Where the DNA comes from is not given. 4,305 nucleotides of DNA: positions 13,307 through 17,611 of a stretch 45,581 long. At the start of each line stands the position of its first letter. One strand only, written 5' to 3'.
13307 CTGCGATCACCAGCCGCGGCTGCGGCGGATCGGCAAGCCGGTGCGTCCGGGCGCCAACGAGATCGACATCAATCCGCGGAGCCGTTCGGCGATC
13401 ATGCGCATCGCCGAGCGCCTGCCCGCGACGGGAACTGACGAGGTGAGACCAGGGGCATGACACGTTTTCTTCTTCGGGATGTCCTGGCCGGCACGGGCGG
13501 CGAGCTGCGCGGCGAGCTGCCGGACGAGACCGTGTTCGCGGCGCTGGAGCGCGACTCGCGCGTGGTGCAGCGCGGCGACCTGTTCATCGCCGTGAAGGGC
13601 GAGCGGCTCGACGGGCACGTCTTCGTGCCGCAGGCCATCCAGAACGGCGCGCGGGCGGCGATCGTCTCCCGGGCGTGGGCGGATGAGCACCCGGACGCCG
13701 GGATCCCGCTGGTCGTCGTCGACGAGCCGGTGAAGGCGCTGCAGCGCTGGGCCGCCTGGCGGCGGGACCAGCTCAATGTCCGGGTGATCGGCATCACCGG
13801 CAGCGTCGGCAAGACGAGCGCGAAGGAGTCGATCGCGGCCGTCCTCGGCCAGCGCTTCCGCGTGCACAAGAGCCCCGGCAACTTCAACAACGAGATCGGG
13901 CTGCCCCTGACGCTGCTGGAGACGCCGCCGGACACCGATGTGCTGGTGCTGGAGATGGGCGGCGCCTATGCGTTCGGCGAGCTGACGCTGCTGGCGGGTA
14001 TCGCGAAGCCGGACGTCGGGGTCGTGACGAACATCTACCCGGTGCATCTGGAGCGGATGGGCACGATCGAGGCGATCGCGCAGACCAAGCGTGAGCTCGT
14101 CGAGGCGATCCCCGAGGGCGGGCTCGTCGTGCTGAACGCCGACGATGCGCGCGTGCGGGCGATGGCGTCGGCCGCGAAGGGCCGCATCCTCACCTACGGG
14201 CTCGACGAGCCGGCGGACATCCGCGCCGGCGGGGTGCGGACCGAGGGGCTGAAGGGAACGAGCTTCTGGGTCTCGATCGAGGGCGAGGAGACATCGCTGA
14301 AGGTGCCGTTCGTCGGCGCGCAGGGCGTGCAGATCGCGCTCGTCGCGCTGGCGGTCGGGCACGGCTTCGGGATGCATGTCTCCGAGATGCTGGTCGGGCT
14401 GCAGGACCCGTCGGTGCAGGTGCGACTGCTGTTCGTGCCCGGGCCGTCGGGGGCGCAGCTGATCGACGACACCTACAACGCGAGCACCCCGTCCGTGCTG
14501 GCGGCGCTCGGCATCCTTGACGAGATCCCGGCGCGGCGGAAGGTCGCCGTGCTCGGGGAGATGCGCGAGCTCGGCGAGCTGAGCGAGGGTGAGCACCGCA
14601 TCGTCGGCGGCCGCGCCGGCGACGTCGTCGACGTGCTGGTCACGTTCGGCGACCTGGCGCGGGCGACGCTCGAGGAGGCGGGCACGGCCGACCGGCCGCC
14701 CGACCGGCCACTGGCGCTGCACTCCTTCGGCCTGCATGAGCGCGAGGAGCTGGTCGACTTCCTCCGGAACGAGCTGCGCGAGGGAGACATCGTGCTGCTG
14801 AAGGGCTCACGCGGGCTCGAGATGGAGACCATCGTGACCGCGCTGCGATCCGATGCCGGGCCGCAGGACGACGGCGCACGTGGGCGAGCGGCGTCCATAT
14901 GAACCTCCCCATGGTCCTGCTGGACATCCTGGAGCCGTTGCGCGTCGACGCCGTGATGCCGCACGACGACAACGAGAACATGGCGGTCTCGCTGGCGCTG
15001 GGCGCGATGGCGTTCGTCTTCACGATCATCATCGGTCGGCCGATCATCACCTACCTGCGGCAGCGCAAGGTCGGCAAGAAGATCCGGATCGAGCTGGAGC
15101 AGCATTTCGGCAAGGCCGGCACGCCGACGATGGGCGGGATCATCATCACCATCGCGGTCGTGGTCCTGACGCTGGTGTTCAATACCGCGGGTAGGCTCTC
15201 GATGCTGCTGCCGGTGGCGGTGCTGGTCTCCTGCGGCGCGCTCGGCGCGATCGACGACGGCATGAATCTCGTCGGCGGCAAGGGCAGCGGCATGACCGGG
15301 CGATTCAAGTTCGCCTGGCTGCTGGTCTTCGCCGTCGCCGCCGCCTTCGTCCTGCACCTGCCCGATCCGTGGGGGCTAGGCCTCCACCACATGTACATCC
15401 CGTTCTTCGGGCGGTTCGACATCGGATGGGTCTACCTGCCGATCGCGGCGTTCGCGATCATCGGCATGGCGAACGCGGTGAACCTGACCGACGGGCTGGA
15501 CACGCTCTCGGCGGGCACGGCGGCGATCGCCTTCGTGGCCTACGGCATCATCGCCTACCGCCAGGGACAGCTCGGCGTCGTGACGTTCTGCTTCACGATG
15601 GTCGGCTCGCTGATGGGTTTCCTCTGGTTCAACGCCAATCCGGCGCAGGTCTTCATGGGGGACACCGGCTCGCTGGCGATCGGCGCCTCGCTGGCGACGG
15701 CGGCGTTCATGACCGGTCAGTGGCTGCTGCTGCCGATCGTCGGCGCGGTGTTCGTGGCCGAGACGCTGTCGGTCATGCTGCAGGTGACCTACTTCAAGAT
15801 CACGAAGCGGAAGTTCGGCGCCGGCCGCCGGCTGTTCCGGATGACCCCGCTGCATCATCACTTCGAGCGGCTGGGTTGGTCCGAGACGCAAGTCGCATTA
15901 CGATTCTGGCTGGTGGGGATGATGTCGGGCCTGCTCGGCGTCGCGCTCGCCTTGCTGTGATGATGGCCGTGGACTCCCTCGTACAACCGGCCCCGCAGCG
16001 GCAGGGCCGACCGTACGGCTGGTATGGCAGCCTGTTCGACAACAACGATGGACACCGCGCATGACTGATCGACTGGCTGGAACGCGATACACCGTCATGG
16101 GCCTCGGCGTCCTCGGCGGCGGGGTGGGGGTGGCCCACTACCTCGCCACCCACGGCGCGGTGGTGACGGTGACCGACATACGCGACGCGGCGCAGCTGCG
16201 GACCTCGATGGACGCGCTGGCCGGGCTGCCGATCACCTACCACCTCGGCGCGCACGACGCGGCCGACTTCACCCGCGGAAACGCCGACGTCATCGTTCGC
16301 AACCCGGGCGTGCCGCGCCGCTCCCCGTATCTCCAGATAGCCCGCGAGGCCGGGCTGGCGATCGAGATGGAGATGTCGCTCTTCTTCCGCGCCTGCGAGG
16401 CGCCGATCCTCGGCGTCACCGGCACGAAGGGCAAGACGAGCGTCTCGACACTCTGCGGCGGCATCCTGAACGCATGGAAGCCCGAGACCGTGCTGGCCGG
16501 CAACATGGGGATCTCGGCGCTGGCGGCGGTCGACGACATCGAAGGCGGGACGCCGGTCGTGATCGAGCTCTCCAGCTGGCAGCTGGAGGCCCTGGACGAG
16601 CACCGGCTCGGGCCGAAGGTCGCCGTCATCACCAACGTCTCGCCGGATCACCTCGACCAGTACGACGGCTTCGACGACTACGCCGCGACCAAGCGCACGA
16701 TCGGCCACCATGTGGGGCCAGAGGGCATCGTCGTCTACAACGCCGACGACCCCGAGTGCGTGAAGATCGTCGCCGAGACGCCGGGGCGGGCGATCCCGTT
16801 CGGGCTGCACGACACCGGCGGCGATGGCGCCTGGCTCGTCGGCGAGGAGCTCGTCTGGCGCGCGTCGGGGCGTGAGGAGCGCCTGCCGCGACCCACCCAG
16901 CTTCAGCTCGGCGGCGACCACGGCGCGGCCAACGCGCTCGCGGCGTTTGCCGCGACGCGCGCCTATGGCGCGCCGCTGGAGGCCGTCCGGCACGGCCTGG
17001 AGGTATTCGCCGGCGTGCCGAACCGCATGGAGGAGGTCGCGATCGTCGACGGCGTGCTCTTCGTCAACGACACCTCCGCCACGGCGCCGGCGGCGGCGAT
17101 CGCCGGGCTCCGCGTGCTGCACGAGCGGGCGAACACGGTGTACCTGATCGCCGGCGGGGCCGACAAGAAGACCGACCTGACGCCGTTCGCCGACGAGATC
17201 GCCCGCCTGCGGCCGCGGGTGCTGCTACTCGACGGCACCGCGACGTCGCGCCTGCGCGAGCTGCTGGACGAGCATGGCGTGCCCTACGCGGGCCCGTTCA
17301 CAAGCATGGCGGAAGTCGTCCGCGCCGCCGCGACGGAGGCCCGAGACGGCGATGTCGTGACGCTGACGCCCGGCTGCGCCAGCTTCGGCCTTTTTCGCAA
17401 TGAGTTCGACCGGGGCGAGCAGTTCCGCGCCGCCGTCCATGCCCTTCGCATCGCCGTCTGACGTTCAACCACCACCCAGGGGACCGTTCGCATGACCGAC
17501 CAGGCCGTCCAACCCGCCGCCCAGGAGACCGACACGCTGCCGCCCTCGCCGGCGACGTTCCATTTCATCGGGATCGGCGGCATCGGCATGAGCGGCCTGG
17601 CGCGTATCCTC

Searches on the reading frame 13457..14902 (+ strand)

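Call 47: search_protein_families(library=pfam, proteins=[window:13457-14902:+], max_evalue=0.00001)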
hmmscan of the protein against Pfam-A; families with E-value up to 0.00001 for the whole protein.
window:13457-14902:+ (481 aa): 3 families
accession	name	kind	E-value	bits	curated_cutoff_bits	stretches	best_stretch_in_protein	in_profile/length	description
PF08245.18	Mur_ligase_M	-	1.8e-40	139.5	24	1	113-300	1-199/200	Mur ligase middle domain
PF02875.26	Mur_ligase_C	-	4.3e-14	53.9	28.4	1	323-452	2-127/127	Mur ligase, glutamate ligase domain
PF01225.30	Mur_ligase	-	6.9e-09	36.4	21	1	32-100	7-92/95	Mur ligase family, catalytic domain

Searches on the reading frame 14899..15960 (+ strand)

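Call 47: search_protein_families(library=pfam, proteins=[window:14899-15960:+], max_evalue=0.00001)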
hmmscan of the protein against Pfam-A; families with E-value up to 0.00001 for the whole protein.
window:14899-15960:+ (353 aa): 1 family
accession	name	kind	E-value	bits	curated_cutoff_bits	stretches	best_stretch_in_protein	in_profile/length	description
PF00953.26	Glycos_transf_4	-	1.1e-34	120.2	27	1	106-271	5-158/160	Glycosyl transferase family 4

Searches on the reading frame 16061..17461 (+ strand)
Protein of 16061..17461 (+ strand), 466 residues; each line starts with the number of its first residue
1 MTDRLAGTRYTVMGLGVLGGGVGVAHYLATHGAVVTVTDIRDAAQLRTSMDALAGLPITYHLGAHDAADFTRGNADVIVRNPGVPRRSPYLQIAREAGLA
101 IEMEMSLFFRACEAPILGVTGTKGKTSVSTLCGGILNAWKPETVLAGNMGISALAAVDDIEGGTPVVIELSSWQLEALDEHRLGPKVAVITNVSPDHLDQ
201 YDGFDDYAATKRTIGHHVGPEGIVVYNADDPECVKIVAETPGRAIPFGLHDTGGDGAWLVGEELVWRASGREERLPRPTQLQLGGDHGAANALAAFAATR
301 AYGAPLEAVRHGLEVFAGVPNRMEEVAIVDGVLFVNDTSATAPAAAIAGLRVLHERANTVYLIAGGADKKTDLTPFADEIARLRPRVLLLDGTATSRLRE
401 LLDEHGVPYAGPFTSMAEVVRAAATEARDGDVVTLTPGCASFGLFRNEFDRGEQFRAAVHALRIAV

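Call 47: search_protein_families(library=pfam, proteins=[window:16061-17461:+], max_evalue=0.00001)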
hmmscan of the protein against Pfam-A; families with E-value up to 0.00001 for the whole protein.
window:16061-17461:+ (466 aa): 3 families
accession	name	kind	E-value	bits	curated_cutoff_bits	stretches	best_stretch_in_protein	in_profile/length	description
PF08245.18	Mur_ligase_M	-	1e-25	91.3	24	1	119-298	1-199/200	Mur ligase middle domain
PF21799.2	MurD-like_N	-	8.5e-10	39.2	27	1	10-101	3-86/88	Mur ligase MurD-like, N-terminal domain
PF02875.26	Mur_ligase_C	-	7.7e-09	36.9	28.4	1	321-437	1-125/127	Mur ligase, glutamate ligase domain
